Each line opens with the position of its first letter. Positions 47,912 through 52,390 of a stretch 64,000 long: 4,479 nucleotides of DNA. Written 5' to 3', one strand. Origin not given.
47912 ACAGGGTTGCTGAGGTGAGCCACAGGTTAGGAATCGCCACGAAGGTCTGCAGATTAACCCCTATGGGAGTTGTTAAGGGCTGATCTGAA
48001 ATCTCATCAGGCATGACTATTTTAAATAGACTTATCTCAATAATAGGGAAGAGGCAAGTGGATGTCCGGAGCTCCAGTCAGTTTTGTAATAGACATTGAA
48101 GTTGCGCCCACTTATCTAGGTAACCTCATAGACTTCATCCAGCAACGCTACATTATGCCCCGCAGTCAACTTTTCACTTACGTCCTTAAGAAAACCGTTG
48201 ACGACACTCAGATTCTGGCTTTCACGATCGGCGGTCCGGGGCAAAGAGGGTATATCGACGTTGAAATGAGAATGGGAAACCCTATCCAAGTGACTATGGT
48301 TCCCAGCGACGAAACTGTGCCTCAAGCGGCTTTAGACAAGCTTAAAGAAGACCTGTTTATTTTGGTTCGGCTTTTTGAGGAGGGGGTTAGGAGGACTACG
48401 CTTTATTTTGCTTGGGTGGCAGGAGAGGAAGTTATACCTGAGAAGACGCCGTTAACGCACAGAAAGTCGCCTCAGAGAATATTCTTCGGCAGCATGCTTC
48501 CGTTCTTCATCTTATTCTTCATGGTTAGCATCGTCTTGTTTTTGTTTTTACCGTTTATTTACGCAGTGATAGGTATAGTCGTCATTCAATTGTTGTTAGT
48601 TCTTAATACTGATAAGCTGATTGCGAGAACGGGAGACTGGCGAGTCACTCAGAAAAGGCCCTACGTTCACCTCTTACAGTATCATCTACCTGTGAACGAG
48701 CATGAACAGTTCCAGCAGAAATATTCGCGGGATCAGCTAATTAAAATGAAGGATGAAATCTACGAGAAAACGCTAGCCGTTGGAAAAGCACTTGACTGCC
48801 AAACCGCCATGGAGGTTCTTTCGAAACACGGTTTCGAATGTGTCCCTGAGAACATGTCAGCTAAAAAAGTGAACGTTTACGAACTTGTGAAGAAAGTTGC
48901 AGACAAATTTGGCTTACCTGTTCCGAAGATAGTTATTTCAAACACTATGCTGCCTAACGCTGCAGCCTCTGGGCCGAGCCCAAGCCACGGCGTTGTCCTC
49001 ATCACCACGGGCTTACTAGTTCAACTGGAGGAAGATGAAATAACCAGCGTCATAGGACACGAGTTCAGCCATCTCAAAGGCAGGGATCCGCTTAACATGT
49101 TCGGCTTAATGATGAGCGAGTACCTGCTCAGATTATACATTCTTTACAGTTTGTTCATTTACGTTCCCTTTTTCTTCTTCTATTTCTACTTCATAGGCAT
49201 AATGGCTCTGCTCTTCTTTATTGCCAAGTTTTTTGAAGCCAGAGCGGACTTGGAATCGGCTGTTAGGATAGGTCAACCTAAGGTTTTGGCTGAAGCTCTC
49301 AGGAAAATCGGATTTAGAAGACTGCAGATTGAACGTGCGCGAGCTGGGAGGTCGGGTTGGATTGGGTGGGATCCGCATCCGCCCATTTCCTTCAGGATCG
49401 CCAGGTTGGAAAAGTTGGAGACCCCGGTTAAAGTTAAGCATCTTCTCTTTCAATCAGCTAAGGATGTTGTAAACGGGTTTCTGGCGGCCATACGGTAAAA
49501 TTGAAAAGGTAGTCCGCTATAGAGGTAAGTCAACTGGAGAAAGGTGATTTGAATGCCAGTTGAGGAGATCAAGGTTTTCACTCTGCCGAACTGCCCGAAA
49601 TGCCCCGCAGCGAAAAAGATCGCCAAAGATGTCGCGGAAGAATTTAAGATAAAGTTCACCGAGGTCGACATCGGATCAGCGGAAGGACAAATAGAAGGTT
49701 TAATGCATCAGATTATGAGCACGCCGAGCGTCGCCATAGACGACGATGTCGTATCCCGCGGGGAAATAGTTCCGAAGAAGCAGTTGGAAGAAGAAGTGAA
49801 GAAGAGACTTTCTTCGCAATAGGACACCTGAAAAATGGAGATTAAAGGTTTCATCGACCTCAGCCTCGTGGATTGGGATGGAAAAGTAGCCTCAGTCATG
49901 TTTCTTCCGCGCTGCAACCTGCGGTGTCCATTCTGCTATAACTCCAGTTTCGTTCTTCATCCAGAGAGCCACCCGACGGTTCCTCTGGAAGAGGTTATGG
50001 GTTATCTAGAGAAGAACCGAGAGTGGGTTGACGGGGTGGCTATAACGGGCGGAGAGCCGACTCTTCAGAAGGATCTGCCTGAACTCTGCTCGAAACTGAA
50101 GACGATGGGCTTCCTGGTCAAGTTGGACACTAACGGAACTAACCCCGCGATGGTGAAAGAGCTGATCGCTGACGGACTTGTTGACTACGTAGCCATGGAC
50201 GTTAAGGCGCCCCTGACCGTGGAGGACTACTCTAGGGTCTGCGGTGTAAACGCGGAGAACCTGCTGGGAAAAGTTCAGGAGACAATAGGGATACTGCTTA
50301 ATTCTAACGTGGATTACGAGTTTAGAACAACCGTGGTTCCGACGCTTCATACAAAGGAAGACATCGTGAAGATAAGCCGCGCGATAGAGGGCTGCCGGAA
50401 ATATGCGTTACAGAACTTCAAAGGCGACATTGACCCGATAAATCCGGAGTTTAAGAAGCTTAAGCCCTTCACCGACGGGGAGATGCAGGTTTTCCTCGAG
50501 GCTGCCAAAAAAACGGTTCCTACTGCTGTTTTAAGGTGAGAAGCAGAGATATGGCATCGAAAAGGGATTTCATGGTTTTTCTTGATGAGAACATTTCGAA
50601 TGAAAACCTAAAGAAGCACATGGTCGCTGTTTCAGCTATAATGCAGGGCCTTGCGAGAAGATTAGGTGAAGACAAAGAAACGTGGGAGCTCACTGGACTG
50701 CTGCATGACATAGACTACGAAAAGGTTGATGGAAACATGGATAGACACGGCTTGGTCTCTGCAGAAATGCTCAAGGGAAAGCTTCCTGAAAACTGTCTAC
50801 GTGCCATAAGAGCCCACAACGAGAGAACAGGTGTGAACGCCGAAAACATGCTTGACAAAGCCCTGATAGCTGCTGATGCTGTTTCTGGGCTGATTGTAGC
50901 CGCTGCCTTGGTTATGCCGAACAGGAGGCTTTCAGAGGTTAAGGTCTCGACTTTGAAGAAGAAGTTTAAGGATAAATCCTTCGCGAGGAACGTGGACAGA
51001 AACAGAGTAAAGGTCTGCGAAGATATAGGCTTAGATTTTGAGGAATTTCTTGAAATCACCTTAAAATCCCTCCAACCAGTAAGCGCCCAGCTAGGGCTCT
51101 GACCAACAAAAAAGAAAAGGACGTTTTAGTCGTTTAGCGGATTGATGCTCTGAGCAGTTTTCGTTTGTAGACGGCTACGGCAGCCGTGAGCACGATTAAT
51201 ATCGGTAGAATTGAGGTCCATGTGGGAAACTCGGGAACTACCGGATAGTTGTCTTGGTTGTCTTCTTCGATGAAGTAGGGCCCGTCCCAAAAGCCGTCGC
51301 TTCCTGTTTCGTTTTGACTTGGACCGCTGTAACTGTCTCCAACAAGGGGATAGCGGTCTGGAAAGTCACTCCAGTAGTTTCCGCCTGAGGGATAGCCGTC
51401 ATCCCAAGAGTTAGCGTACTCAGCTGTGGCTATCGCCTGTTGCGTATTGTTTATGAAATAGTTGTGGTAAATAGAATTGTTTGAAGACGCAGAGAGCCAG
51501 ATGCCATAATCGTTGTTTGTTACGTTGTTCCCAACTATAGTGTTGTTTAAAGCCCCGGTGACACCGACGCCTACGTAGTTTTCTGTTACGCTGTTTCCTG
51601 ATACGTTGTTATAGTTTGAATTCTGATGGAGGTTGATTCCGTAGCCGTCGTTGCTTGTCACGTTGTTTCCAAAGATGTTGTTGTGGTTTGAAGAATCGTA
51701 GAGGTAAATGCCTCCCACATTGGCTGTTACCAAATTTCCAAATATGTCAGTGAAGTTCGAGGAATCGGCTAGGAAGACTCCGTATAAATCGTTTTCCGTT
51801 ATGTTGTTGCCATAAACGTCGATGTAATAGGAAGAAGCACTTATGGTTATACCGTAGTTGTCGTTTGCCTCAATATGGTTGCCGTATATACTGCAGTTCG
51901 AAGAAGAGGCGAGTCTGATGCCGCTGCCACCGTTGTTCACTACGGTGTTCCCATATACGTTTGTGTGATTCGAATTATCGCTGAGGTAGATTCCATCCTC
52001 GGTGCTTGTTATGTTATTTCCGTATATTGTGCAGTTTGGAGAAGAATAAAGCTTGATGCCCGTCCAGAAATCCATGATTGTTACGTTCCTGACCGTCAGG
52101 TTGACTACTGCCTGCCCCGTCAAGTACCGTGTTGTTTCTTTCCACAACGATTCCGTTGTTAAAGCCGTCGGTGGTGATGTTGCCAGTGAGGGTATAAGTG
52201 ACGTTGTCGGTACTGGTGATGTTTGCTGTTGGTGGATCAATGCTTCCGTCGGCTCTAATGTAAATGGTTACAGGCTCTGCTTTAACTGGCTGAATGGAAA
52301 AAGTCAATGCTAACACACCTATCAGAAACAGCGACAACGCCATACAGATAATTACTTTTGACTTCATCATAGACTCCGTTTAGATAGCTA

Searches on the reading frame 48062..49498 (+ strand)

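Call 67: search_protein_families(library=pfam, proteins=[window:48062-49498:+], max_evalue=0.01)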
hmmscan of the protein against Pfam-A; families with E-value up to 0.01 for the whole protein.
window:48062-49498:+ (478 aa): 1 family
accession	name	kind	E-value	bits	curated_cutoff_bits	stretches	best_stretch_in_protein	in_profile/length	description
PF01435.24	Peptidase_M48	-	1.9e-18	67.4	20.3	1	269-452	4-185/186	Peptidase family M48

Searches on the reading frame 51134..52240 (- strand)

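Call 63: search_protein_families(library=pfam, proteins=[window:51134-52240:-], max_evalue=0.01)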
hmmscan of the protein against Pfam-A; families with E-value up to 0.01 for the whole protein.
window:51134-52240:- (368 aa): 2 families
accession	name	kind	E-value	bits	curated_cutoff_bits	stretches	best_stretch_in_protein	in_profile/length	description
PF05048.19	NosD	-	5.3e-41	140.8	23.6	2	148-293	56-210/212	Periplasmic copper-binding protein (NosD)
PF13229.12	Beta_helix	-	7.8e-33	113.8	25.9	2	47-193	10-157/158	Right handed beta helix region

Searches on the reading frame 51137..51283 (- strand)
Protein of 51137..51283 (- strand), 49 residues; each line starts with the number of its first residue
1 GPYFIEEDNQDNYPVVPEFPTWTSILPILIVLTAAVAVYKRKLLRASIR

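Call 39: search_protein_families(library=ncbifam, proteins=[window:51137-51283:-], max_evalue=10)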
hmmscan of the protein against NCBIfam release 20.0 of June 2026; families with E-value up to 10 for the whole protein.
seq(49 aa): 3 families
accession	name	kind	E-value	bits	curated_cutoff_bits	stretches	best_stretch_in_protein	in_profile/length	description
NF045529.2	Heimdall-CTERM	domain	0.0037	17.6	24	1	24-42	6-24/26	Heimdall-CTERM domain-containing surface protein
TIGR03024.1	arch_PEF_CTERM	domain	0.0042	17.3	23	1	16-42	1-24/25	PEF-CTERM sorting domain-containing protein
TIGR04296.1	PEFG-CTERM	domain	1.3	8.8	25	1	15-23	1-9/30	PEFG-CTERM sorting domain-containing protein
